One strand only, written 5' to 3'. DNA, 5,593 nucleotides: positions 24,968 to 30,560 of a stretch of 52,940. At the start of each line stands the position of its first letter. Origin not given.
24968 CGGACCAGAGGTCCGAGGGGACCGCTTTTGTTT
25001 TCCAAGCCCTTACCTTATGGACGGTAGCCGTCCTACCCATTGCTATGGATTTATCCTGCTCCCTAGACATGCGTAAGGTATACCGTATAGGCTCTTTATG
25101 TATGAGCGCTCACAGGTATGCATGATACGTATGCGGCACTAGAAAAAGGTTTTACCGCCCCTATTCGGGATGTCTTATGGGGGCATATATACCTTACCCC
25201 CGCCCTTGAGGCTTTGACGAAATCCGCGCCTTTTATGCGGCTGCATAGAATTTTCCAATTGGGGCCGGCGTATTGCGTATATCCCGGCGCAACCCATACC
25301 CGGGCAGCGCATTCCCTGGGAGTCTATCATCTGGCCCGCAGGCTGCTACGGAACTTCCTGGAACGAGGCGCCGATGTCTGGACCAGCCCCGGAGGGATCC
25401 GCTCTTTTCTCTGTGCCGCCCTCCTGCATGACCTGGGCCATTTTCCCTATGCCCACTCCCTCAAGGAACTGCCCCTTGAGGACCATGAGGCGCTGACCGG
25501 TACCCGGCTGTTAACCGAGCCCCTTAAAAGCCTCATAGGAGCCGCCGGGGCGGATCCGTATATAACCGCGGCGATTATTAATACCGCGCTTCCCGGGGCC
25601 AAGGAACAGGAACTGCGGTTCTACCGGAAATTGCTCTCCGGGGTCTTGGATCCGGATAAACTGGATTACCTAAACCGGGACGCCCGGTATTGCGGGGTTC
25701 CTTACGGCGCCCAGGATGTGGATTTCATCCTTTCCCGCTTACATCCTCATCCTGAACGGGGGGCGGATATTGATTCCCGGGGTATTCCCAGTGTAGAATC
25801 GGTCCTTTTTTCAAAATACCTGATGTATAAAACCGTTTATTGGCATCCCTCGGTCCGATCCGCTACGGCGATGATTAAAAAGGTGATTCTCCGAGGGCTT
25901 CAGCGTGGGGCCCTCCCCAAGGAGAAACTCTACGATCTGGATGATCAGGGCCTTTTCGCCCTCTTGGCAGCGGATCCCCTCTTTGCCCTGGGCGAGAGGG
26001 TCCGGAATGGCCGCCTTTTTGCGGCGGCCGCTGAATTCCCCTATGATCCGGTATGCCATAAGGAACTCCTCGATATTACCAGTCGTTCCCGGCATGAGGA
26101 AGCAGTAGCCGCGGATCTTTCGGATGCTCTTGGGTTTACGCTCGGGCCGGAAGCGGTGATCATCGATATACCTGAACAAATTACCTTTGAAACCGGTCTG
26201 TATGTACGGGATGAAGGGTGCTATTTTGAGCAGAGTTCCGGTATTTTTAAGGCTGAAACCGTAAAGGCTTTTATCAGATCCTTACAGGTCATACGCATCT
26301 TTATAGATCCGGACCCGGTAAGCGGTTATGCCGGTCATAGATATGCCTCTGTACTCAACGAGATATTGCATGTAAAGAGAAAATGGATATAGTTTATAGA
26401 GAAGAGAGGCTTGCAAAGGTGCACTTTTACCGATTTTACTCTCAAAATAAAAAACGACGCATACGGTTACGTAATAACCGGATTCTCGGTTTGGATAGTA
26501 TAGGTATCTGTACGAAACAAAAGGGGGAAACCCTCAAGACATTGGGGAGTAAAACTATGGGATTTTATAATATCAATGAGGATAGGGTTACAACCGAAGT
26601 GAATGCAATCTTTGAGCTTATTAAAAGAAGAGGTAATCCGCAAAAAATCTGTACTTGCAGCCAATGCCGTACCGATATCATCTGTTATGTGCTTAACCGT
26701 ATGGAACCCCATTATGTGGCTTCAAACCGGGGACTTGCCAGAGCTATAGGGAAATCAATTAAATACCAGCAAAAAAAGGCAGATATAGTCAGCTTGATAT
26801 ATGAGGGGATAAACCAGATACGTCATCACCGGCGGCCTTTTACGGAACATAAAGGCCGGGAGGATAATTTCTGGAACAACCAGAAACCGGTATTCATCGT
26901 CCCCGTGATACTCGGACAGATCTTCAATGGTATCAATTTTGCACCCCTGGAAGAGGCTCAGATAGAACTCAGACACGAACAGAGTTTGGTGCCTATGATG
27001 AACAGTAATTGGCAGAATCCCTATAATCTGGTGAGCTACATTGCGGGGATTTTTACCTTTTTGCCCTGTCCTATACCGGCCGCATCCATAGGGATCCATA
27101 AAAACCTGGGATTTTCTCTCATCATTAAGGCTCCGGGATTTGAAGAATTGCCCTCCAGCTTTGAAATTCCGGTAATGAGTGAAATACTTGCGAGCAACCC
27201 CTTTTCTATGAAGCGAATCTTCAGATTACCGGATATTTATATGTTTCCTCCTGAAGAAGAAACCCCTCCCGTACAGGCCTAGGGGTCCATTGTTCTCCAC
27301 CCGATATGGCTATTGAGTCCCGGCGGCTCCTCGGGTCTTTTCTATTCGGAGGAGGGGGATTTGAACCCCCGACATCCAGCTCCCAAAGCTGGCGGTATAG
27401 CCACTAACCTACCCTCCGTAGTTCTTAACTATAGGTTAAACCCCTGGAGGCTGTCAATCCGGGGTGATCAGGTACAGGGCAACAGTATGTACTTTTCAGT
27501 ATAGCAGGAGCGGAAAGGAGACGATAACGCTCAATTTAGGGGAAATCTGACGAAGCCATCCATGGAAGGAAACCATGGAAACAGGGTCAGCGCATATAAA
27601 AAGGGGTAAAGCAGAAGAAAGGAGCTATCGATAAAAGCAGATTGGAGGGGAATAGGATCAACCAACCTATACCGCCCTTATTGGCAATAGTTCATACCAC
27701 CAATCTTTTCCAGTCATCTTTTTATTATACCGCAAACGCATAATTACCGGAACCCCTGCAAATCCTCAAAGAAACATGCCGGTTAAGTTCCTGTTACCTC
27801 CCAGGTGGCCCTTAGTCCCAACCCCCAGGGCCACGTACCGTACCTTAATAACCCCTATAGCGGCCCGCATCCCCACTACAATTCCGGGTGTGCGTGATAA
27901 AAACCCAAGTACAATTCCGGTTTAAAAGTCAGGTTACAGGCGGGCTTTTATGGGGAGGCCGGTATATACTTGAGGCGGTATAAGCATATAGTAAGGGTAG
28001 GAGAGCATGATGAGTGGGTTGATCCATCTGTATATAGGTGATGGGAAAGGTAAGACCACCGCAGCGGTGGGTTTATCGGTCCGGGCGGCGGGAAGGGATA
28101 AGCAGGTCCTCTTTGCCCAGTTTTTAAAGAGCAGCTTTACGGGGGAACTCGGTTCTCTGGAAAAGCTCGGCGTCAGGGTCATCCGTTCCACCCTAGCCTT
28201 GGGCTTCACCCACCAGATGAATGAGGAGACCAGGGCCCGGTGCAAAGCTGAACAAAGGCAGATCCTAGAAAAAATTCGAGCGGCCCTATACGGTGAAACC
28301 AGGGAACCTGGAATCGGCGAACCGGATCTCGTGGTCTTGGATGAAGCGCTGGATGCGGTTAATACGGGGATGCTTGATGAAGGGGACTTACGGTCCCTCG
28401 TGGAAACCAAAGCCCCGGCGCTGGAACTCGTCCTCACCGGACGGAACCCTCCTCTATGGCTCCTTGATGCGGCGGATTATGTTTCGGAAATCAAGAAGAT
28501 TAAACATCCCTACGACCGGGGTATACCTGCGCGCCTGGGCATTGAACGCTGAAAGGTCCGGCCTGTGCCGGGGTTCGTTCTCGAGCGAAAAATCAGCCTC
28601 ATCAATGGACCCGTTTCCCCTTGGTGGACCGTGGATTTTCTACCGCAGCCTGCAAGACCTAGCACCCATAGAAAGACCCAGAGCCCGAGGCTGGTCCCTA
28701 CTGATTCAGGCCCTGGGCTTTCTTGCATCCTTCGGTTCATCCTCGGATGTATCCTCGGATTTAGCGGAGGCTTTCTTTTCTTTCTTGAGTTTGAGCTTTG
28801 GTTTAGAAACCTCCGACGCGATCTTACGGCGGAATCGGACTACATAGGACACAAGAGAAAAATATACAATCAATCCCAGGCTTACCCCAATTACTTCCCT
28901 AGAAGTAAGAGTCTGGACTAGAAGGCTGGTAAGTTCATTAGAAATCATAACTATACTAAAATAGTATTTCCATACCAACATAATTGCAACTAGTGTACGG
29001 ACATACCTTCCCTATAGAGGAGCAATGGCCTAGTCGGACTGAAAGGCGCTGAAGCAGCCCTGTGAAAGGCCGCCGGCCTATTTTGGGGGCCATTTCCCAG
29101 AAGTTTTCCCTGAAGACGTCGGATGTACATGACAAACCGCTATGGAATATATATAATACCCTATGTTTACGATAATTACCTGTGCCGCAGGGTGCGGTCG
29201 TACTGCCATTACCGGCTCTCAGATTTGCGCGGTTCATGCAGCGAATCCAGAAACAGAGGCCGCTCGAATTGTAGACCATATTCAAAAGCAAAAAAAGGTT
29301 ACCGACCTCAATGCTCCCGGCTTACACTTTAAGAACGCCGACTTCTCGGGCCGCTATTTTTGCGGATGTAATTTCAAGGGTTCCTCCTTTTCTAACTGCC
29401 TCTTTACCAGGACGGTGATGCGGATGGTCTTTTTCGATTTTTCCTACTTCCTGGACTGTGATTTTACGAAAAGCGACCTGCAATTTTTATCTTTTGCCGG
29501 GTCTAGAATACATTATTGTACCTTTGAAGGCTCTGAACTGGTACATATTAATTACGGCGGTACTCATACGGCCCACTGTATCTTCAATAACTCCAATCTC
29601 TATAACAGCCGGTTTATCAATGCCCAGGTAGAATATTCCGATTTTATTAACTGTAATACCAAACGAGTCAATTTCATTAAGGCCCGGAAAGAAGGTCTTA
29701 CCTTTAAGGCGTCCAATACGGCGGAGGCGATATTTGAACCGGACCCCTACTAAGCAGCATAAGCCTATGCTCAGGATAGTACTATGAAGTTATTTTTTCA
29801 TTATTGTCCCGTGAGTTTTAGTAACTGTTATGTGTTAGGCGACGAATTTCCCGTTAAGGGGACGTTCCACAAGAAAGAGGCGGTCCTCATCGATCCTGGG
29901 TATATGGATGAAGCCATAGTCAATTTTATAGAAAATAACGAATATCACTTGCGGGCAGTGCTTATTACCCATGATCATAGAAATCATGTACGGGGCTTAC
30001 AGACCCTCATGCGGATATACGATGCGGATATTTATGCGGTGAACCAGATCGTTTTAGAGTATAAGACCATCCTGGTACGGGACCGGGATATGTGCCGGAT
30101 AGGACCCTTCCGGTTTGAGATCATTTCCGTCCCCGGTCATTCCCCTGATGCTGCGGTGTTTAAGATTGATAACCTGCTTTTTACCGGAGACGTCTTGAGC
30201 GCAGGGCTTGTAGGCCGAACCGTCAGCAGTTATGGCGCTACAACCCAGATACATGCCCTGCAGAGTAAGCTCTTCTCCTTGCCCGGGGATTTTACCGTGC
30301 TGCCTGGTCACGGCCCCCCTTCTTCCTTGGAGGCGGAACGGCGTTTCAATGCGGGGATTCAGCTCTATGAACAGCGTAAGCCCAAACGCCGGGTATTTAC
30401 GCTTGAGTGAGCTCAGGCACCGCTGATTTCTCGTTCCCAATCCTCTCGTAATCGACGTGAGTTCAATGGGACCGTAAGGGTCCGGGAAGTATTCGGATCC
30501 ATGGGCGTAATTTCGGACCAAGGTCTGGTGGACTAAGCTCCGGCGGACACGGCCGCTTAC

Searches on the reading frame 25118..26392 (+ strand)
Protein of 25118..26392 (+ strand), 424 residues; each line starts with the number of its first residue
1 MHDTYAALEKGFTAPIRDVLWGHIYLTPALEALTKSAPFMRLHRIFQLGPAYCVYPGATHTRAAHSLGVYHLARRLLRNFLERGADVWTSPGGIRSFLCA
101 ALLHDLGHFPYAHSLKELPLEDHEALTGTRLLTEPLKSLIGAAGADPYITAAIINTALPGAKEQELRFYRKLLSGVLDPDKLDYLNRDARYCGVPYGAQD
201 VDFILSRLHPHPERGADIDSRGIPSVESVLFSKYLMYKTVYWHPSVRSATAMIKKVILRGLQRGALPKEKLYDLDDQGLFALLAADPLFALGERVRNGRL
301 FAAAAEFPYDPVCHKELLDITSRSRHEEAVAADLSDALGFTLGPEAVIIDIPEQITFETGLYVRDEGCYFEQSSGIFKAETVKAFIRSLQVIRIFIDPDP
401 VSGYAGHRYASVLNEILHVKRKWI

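Call 12: search_protein_families(library=pfam, proteins=[window:25118-26392:+])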
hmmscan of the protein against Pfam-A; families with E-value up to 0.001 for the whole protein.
window:25118-26392:+ (424 aa): 2 families
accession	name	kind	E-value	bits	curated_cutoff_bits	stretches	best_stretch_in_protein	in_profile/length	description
PF19276.4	HD_assoc_2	-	1.6e-16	60.8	23.1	1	218-358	19-156/222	HD associated region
PF01966.28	HD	-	3e-05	24.7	22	1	62-124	1-59/116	HD domain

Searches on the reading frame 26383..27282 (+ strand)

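Call 12: search_protein_families(library=pfam, proteins=[window:26383-27282:+])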
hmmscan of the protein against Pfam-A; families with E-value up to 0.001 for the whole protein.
window:26383-27282:+ (299 aa): 1 family
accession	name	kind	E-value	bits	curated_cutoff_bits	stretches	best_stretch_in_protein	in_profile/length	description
PF10719.14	ComFB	-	4.8e-19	68.6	25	1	63-149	2-82/83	Late competence development protein ComFB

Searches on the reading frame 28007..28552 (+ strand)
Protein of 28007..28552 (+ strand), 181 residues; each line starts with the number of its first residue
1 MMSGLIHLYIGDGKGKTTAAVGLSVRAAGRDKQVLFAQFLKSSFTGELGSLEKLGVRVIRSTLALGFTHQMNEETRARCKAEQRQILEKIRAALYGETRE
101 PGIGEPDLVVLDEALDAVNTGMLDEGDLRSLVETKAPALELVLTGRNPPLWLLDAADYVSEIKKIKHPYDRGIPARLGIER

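Call 79: search_protein_families(library=pfam, proteins=[window:28007-28552:+], max_evalue=0.00001)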
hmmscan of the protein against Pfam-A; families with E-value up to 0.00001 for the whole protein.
window:28007-28552:+ (181 aa): 1 family
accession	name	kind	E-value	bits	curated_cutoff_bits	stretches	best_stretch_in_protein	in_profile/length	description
PF02572.21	CobA_CobO_BtuR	-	3.5e-51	174.3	25.7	1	3-180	2-171/172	ATP:corrinoid adenosyltransferase BtuR/CobO/CobP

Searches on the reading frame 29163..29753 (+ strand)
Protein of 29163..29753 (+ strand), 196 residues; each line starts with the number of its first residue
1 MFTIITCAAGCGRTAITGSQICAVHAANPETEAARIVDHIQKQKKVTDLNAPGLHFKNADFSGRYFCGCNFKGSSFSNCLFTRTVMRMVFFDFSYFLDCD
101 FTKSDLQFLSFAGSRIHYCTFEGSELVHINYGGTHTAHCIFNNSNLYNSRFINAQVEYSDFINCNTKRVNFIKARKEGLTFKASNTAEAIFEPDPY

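Call 79: search_protein_families(library=pfam, proteins=[window:29163-29753:+], max_evalue=0.00001)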
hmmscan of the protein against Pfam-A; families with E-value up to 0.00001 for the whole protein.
window:29163-29753:+ (196 aa): 3 families
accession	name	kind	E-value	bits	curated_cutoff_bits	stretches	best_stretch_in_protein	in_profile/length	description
PF13599.13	Pentapeptide_4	-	7.2e-16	58.5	38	1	115-191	2-78/78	Pentapeptide repeat region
PF00805.28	Pentapeptide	-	7.9e-12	44.9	20.2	0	56-84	8-36/40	Pentapeptide repeats (8 copies)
PF13576.12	Pentapeptide_3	-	1.3e-08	35.3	27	0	56-84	12-41/48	Pentapeptide repeats (9 copies)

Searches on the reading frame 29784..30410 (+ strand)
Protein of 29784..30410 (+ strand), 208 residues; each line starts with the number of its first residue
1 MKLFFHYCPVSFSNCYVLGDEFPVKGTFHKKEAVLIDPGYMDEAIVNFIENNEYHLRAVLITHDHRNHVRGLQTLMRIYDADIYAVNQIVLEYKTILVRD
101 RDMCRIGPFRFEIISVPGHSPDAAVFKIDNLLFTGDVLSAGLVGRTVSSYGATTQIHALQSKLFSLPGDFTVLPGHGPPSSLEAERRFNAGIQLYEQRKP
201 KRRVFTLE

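Call 79: search_protein_families(library=pfam, proteins=[window:29784-30410:+], max_evalue=0.00001)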
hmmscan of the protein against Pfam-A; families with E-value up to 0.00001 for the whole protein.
window:29784-30410:+ (208 aa): 1 family
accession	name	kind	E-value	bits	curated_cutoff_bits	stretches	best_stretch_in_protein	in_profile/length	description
PF00753.33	Lactamase_B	-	2.2e-13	51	22.7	1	11-93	4-81/196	Metallo-beta-lactamase superfamily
